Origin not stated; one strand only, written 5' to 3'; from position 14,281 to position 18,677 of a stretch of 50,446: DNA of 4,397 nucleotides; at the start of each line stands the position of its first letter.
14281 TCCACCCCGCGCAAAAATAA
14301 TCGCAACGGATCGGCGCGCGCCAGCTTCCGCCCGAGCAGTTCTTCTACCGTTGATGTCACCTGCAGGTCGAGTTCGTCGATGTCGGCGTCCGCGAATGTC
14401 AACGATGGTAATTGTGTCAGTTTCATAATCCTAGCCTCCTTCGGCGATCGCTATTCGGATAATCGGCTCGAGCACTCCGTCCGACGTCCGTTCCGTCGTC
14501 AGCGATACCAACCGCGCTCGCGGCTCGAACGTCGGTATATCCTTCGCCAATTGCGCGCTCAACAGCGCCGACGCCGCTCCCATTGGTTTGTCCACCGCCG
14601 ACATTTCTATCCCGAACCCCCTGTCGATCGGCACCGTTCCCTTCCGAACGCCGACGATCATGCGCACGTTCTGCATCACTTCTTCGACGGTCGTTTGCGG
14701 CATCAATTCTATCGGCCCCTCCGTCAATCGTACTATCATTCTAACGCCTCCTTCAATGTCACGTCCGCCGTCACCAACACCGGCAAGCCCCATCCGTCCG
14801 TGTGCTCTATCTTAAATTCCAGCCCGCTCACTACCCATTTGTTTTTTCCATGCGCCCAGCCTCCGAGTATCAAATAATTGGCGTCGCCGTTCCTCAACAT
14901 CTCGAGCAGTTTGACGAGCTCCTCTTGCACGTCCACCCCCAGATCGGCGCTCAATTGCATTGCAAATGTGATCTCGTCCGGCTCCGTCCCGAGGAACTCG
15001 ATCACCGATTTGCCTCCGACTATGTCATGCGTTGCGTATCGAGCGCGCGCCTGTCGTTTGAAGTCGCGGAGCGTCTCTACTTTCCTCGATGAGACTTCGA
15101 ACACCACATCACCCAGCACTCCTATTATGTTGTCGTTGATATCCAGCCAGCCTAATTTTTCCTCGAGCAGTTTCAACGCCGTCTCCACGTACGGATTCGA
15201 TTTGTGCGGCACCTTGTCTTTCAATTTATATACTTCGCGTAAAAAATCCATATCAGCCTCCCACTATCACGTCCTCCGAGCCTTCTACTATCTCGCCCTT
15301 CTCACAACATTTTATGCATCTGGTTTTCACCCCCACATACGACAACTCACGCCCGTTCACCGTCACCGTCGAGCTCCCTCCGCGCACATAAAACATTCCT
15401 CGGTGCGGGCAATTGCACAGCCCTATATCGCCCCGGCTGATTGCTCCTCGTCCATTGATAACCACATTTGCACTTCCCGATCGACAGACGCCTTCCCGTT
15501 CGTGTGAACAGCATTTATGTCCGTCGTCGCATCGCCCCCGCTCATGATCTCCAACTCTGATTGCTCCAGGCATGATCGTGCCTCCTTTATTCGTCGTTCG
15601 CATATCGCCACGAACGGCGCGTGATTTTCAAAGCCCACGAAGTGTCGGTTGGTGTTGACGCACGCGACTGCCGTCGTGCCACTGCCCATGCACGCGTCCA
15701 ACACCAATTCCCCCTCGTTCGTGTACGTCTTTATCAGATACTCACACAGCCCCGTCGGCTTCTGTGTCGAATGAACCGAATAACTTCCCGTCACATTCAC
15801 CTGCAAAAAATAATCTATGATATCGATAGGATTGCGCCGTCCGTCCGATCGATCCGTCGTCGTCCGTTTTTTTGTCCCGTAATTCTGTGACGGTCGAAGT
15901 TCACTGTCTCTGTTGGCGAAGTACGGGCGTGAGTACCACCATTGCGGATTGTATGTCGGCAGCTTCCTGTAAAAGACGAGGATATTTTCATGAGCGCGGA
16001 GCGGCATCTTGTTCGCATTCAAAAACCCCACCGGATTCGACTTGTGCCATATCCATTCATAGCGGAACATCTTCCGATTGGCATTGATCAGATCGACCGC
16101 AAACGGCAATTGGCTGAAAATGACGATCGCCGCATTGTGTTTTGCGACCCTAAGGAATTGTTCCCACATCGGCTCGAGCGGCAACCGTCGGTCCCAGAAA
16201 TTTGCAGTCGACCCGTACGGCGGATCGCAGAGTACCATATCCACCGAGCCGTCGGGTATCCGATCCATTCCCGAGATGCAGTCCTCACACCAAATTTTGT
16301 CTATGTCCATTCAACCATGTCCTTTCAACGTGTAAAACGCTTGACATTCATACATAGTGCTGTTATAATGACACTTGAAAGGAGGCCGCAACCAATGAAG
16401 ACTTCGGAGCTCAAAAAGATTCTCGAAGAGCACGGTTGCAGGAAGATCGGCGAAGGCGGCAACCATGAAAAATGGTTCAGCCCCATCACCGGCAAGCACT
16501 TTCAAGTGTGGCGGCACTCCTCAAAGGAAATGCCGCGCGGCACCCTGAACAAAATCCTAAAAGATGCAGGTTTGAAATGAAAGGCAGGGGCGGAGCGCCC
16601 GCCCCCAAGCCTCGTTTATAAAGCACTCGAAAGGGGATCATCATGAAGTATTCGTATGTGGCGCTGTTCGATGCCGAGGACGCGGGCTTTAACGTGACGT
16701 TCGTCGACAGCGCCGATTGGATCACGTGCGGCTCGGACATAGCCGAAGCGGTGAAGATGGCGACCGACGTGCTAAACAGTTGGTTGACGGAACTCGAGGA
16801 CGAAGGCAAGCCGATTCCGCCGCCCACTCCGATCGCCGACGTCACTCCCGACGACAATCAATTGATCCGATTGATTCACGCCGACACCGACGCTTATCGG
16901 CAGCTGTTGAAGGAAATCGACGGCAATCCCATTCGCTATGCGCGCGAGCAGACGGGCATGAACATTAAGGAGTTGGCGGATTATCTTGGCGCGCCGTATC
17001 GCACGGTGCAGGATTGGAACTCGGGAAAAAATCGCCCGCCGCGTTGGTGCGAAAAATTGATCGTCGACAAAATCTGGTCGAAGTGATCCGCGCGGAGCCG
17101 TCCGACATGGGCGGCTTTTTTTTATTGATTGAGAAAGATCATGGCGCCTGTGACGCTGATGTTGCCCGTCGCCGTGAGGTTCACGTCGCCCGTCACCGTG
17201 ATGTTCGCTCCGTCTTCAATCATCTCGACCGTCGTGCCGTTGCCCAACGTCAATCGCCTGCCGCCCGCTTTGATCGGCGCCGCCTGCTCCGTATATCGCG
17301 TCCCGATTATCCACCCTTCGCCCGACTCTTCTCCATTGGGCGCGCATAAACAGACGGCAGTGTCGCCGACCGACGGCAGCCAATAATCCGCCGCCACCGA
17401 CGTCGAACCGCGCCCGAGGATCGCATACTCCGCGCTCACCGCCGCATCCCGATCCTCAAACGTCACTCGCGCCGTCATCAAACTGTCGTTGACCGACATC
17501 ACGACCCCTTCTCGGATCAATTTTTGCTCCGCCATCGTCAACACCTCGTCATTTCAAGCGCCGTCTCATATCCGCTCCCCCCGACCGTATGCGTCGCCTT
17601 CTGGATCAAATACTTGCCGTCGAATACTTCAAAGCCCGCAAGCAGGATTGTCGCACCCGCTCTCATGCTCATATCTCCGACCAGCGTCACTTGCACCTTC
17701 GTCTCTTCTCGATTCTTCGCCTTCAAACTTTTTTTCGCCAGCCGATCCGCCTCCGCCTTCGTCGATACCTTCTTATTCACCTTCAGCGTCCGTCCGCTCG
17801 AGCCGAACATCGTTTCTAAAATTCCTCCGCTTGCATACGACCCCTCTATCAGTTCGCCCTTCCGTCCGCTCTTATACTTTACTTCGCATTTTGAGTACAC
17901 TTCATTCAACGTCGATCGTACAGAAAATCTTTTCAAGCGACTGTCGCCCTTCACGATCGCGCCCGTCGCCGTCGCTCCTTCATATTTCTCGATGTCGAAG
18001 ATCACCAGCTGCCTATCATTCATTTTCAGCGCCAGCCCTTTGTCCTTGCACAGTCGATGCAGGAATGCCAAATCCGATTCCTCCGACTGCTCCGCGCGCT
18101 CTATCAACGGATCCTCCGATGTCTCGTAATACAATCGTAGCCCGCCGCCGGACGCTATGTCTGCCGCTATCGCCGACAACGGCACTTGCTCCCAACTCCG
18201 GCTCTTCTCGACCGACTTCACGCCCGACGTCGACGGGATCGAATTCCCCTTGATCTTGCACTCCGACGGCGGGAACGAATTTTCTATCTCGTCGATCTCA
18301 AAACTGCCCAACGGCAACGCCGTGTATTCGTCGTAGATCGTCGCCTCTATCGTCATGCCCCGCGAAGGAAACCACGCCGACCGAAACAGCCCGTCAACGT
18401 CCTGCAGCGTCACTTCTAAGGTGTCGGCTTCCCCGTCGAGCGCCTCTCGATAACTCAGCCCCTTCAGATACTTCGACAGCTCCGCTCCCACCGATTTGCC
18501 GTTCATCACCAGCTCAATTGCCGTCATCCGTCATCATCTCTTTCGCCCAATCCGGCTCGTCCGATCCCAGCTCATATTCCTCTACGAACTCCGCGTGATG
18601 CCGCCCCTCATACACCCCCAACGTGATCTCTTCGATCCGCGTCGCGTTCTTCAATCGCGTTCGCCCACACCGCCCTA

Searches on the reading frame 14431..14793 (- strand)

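Call 38: search_protein_families(library=pfam, proteins=[window:14431-14793:-], max_evalue=0.001)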
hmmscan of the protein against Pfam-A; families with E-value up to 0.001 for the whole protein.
window:14431-14793:- (120 aa): 1 family
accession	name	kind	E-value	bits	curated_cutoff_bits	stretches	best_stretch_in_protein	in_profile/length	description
PF04965.19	GPW_gp25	-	0.00065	19.9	27.2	1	36-108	4-79/96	Baseplate wedge protein gp25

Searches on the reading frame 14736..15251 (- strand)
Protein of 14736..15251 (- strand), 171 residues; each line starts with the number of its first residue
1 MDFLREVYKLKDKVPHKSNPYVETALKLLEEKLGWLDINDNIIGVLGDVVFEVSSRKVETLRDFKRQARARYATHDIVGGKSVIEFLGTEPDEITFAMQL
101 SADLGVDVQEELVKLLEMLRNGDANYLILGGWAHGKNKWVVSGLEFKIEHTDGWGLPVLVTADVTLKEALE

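Call 38: search_protein_families(library=pfam, proteins=[window:14736-15251:-], max_evalue=0.001)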
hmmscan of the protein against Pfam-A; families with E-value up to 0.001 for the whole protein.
window:14736-15251:- (171 aa): 1 family
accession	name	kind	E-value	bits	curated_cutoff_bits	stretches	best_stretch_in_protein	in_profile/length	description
PF06995.16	Phage_P2_GpU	-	3.7e-19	69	27.5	1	47-169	1-118/120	Phage P2 GpU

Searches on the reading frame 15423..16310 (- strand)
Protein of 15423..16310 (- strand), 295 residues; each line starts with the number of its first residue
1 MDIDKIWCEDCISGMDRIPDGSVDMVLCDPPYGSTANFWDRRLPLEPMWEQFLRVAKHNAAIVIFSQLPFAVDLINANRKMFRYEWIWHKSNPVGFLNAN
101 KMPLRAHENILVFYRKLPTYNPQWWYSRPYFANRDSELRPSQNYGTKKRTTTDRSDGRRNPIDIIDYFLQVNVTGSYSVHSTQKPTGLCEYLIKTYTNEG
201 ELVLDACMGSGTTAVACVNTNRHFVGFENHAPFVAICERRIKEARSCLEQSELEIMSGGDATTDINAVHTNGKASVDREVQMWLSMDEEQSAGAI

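Call 38: search_protein_families(library=pfam, proteins=[window:15423-16310:-], max_evalue=0.001)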
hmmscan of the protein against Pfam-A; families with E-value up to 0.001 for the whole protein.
window:15423-16310:- (295 aa): 1 family
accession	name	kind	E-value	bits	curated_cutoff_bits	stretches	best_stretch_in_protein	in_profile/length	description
PF01555.25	N6_N4_Mtase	-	1.8e-27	97.1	26.7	1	23-236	1-218/221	DNA methylase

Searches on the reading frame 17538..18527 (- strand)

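Call 38: search_protein_families(library=pfam, proteins=[window:17538-18527:-], max_evalue=0.001)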
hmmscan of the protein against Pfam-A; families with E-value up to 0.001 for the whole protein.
window:17538-18527:- (329 aa): 2 families
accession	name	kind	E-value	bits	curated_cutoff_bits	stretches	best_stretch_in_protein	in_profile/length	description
PF05954.17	Phage_GPD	-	6e-11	42.5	30.1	1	107-316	79-302/305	Phage tail baseplate hub (GPD)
PF24032.1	YQBQ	-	3.6e-09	36.9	27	1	191-326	158-293/294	YQBQ-like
